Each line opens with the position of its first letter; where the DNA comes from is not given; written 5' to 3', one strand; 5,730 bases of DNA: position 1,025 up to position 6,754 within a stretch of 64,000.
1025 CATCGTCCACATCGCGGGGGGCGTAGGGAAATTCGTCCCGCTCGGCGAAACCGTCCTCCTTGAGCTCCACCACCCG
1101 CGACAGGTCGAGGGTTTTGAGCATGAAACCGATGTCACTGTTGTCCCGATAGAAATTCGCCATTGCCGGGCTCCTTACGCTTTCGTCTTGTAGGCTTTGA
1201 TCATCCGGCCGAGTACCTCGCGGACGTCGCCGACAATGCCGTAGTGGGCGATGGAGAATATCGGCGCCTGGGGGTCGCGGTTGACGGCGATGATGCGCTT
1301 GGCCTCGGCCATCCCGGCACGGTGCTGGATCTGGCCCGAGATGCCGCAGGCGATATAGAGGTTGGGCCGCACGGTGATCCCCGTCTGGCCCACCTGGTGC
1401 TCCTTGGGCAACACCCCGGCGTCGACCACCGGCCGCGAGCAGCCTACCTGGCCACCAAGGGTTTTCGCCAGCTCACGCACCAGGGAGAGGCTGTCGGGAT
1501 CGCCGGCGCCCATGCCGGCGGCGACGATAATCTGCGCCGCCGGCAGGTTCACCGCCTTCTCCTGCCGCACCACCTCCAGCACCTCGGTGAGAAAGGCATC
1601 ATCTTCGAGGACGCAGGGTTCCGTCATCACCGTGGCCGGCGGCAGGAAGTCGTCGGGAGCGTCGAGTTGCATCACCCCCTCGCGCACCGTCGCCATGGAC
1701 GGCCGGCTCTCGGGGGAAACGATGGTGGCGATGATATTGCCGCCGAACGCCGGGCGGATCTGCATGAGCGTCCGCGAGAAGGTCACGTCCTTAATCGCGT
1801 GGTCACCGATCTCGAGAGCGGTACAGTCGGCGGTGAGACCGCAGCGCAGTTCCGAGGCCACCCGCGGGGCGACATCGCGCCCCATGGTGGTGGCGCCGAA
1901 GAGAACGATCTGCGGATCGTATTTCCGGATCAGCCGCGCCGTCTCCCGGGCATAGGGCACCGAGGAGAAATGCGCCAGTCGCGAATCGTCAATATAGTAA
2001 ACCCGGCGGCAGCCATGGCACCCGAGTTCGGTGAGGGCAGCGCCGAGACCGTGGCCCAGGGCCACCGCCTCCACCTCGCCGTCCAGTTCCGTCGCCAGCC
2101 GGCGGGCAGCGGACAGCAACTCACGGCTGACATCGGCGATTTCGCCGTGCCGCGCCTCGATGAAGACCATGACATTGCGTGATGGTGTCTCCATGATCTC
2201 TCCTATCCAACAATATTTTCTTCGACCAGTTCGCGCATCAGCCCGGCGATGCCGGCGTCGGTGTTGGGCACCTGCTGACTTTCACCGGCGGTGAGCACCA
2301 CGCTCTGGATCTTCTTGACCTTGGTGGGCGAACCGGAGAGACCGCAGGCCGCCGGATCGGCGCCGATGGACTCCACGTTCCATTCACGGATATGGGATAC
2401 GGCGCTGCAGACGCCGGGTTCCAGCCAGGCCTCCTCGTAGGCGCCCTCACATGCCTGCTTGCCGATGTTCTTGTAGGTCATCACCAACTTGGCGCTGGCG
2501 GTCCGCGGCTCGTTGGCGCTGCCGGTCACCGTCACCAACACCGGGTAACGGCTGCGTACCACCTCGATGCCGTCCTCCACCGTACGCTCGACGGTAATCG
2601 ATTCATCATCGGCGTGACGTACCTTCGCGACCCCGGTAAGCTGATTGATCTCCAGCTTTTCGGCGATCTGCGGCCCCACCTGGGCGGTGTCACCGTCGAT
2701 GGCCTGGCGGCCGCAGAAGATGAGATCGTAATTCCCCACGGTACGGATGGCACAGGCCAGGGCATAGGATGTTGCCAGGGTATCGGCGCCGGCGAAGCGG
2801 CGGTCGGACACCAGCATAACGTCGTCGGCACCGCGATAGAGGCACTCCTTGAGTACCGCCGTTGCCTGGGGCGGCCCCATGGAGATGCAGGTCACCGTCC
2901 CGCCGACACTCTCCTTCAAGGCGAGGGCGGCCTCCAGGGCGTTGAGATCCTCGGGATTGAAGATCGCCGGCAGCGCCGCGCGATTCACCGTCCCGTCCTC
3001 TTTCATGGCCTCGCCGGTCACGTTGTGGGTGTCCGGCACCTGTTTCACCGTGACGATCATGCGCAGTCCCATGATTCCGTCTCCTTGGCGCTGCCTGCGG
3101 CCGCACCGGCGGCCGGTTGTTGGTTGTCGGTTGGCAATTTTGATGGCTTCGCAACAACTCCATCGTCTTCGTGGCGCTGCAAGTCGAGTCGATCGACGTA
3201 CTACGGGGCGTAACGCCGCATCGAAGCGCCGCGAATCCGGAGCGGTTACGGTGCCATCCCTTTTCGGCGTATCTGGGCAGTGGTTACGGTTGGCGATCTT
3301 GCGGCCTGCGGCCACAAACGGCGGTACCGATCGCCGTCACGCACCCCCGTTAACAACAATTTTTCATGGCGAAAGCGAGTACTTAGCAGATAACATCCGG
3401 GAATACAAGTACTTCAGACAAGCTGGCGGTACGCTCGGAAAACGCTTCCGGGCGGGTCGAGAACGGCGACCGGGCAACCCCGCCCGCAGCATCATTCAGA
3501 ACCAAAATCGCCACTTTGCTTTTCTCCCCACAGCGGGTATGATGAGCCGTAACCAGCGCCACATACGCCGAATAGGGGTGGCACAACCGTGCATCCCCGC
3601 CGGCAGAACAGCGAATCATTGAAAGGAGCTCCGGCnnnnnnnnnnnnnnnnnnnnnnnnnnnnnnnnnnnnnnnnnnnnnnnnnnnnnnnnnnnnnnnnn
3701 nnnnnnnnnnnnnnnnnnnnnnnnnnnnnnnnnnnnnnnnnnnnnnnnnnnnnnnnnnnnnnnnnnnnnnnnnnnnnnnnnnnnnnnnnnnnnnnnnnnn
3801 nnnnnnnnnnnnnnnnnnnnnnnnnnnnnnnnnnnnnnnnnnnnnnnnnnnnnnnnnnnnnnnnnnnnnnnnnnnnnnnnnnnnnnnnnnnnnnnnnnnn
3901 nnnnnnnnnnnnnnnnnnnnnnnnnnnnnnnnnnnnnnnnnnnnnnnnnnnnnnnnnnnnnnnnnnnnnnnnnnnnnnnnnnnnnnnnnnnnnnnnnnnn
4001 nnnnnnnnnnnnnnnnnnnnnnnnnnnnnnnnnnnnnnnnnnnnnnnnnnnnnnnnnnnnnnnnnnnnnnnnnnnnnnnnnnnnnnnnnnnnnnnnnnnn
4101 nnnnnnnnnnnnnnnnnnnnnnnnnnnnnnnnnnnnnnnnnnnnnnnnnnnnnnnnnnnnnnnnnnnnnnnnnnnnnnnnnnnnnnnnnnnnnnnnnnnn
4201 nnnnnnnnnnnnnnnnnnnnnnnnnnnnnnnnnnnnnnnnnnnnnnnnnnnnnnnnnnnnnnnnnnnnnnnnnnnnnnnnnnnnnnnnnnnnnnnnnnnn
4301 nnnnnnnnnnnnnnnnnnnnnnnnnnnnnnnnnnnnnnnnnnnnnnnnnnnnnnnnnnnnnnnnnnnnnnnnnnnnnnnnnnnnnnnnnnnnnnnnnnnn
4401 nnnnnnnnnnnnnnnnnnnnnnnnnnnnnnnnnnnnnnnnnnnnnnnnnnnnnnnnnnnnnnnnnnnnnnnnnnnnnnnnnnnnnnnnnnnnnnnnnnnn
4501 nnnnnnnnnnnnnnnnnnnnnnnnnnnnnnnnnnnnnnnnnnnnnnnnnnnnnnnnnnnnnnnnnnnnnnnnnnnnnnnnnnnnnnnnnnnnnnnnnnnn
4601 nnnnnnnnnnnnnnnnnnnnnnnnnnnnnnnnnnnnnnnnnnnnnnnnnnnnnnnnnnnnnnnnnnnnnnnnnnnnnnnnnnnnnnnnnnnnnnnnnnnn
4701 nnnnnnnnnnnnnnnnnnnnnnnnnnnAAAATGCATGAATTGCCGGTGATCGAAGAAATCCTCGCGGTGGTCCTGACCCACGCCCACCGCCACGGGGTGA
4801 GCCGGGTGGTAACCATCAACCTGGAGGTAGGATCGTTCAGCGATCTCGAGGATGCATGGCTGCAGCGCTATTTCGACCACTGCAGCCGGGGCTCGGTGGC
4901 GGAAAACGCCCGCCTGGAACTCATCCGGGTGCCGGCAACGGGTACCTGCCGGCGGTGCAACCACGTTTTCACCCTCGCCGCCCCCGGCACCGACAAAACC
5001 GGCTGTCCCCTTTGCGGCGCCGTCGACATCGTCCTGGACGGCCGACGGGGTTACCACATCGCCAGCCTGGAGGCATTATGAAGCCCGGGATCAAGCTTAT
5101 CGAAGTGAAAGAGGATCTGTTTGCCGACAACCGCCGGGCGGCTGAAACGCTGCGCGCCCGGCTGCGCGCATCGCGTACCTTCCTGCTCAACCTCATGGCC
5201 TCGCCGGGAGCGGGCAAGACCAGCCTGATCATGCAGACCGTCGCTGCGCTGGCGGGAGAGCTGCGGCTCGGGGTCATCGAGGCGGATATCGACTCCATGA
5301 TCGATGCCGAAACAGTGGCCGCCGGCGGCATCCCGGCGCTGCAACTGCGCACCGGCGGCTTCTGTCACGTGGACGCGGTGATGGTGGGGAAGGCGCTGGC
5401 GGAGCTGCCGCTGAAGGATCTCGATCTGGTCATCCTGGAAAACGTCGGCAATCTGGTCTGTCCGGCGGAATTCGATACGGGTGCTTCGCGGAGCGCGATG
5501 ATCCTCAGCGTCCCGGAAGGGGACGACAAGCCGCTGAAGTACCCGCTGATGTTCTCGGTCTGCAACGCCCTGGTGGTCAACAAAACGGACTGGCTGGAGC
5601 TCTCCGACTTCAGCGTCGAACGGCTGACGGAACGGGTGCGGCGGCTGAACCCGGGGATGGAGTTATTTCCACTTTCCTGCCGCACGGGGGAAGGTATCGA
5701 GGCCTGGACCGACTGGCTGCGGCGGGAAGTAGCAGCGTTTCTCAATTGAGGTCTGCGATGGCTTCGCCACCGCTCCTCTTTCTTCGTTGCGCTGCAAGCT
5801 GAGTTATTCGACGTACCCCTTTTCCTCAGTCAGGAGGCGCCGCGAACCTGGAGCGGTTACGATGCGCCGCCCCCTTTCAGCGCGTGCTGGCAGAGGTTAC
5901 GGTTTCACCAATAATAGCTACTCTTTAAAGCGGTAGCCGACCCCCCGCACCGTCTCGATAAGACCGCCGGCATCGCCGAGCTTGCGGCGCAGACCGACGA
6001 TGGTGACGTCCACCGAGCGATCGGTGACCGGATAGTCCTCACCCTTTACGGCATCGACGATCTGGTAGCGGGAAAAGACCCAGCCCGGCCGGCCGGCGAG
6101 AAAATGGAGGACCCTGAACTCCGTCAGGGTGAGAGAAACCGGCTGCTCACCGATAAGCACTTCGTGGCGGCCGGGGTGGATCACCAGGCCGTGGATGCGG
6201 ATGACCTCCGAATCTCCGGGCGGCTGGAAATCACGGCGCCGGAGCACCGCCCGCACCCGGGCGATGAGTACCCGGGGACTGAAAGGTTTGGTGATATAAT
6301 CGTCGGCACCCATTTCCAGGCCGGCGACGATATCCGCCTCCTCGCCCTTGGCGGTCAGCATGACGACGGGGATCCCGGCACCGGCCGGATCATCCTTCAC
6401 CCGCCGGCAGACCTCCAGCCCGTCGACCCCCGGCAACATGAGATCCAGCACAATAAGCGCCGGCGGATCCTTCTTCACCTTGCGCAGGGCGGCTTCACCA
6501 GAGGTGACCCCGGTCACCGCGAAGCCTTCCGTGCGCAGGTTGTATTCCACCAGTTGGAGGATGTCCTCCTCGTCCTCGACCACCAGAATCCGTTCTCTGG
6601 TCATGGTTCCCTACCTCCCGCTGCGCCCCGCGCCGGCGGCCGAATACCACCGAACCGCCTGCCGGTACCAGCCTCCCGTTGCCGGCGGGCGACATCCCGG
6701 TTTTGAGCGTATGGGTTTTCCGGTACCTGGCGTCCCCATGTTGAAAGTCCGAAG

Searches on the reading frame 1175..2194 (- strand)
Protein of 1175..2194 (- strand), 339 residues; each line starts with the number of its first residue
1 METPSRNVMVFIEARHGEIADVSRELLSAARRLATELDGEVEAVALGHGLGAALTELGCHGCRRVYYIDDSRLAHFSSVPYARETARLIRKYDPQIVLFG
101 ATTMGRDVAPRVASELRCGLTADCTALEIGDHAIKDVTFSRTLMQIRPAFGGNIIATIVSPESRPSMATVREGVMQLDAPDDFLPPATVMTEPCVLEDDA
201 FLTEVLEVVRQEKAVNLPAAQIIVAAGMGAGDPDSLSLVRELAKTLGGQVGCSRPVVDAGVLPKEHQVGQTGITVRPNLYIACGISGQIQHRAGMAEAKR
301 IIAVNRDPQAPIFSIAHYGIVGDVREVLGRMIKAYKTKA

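Call 75: search_protein_families(library=pfam, proteins=[window:1175-2194:-], max_evalue=0.00001)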
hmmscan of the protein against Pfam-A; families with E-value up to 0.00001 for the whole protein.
window:1175-2194:- (339 aa): 2 families
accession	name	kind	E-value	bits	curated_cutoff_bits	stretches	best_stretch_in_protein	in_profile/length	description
PF01012.27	ETF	-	9.4e-44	149.8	26.7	1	8-179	1-164/181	Electron transfer flavoprotein domain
PF00766.25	ETF_alpha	-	6.5e-34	116.2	27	1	217-295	2-80/81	Electron transfer flavoprotein FAD-binding domain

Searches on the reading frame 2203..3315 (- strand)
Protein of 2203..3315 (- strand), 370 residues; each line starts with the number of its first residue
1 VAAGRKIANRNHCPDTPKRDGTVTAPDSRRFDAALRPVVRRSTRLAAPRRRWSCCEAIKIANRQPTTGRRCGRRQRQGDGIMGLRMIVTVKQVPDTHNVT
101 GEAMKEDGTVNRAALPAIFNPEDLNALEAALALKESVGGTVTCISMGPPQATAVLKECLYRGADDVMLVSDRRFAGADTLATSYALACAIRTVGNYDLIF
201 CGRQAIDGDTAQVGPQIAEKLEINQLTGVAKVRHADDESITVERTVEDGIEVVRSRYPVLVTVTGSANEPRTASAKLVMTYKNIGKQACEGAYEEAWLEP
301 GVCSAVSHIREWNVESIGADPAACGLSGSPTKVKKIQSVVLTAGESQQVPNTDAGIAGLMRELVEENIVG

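Call 75: search_protein_families(library=pfam, proteins=[window:2203-3315:-], max_evalue=0.00001)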
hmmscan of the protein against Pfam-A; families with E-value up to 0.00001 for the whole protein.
window:2203-3315:- (370 aa): 1 family
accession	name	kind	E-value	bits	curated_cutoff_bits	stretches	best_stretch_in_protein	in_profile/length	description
PF01012.27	ETF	-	3.3e-44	151.3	26.7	1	108-274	2-166/181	Electron transfer flavoprotein domain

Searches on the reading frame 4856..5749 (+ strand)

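Call 75: search_protein_families(library=pfam, proteins=[window:4856-5749:+], max_evalue=0.00001)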
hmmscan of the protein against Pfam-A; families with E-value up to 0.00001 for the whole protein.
window:4856-5749:+ (297 aa): 1 family
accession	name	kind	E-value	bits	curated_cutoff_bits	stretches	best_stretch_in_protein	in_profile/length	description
PF02492.25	cobW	-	8e-20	71.6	20.7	1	113-270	5-178/180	CobW/HypB/UreG, nucleotide-binding domain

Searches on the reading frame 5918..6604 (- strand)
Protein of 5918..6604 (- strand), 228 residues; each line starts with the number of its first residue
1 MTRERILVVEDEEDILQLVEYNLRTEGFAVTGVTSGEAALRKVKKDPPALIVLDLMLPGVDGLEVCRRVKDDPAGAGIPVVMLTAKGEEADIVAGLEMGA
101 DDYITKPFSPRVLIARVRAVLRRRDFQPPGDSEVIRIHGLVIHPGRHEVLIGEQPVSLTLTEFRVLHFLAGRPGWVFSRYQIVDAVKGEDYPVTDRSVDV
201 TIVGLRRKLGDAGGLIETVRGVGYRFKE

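Call 75: search_protein_families(library=pfam, proteins=[window:5918-6604:-], max_evalue=0.00001)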
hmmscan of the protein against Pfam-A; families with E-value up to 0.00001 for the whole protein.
window:5918-6604:- (228 aa): 2 families
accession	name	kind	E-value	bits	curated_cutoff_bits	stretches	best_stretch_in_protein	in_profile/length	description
PF00072.30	Response_reg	-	4.6e-30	104.5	30.2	1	6-118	1-111/111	Response regulator receiver domain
PF00486.34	Trans_reg_C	-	2.4e-23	82.4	26.2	1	154-226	2-77/77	Transcriptional regulatory protein, C terminal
